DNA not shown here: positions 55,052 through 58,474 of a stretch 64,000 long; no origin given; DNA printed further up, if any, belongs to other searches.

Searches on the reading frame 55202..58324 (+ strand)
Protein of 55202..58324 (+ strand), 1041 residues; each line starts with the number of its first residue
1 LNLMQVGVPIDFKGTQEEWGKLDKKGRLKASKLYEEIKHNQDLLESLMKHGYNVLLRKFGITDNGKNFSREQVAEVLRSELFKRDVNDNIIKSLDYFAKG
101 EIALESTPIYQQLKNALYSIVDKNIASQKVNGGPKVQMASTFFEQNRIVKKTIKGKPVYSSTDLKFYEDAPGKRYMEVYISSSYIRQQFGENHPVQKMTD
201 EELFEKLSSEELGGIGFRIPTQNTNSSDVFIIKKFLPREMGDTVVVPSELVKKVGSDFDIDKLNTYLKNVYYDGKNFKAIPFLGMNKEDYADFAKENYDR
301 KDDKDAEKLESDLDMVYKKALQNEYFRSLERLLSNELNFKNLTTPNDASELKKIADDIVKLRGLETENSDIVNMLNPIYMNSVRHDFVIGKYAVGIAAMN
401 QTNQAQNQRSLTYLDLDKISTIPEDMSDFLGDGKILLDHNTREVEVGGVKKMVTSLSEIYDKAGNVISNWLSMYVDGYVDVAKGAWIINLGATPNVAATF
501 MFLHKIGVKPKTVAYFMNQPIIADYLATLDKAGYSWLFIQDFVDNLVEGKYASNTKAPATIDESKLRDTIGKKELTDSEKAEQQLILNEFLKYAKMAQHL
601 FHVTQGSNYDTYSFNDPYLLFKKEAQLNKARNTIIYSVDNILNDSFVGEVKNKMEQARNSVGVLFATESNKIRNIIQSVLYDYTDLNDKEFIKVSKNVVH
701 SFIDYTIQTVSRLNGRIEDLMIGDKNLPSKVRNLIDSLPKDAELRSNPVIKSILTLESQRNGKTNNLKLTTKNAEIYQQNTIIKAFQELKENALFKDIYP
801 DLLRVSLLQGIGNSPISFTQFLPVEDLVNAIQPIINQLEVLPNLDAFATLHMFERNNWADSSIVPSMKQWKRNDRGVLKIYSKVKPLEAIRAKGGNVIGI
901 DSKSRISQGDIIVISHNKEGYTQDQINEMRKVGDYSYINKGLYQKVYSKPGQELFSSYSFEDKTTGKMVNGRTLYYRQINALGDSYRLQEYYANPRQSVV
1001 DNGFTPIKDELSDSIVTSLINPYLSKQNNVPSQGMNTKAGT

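Call 76: search_dna_similar(query=window:55202-58324:+, collection=phages, mode=protein, max_rows=14, max_evalue=0.001)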
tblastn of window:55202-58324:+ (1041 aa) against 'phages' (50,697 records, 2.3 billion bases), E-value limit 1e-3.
Records with a match: 100; places in all: 100; records where one place covers at least 80% of the query: 0.
Best place of each record, by identity: <60% 100.
By first word of the organism name: uncultured 45; Bacteroides 29; CrAssphage 7; Bacteriophage 6; Cellulophaga 2; Dulem 2; crAssphage 2; Caudoviricetes 2; IAS 2; Bohxovirus 1; and 2 more.
By host as written in the record: - 60; Bacteroides intestinalis DSM 108646 25; Bacteroides cellulosilyticus 3; Homo sapiens 3; Cellulophaga baltica #14 2; Bacteroides intestinalis APC919/174 2; Bacteroides xylanisolvens APCS1/XY 2; Propithecus coquereli 1; and 2 more.
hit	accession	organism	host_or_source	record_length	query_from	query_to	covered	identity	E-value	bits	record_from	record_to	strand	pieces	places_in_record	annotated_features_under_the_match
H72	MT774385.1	uncultured phage cr108_1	human feces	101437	42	865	59%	26.8%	7e-17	173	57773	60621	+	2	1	hypothetical protein (x2)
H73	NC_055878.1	uncultured phage cr108_1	human feces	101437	42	865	59%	26.8%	7e-17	173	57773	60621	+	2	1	hypothetical protein (x2)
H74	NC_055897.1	uncultured phage cr114_1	human feces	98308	72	624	53%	23.3%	2e-12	78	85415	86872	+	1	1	hypothetical protein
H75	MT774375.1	uncultured phage cr50_1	human feces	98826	46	531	47%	25.7%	4e-18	97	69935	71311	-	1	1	DNA helicase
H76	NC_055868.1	uncultured phage cr50_1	human feces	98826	46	531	47%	25.7%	4e-18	97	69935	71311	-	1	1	DNA helicase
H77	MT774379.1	uncultured phage cr118_1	human feces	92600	24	532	49%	24.1%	6e-12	76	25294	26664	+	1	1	DNA helicase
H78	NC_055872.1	uncultured phage cr118_1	human feces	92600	24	532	49%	24.1%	6e-12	76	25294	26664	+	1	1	exonuclease V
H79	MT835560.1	Bacteriophage sp.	human fecal samples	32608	214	624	39%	25.2%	2e-12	78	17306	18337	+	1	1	record has no annotation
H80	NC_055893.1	uncultured phage cr4_1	human feces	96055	17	389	36%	24.7%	1e-9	69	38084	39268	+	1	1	hypothetical protein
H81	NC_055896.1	uncultured phage cr113_1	human feces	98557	214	581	35%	24.3%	2e-11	75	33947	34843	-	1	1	DprA-like DNA recombination-mediator protein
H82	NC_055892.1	uncultured phage cr109_1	human feces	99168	214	581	35%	23.9%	1e-10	72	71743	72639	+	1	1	DprA-like DNA recombination-mediator protein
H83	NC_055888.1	uncultured phage cr52_1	human feces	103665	214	525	30%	27.2%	1e-13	82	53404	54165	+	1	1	nuclear pore complex protein-like protein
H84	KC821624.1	Cellulophaga phage phi14:2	Cellulophaga baltica #14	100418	55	396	33%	24.7%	4e-13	80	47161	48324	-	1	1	structural protein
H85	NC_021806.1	Cellulophaga phage phi14:2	Cellulophaga baltica #14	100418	55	396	33%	24.7%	4e-13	80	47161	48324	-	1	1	g066: Catalytic RNA polymerase subunit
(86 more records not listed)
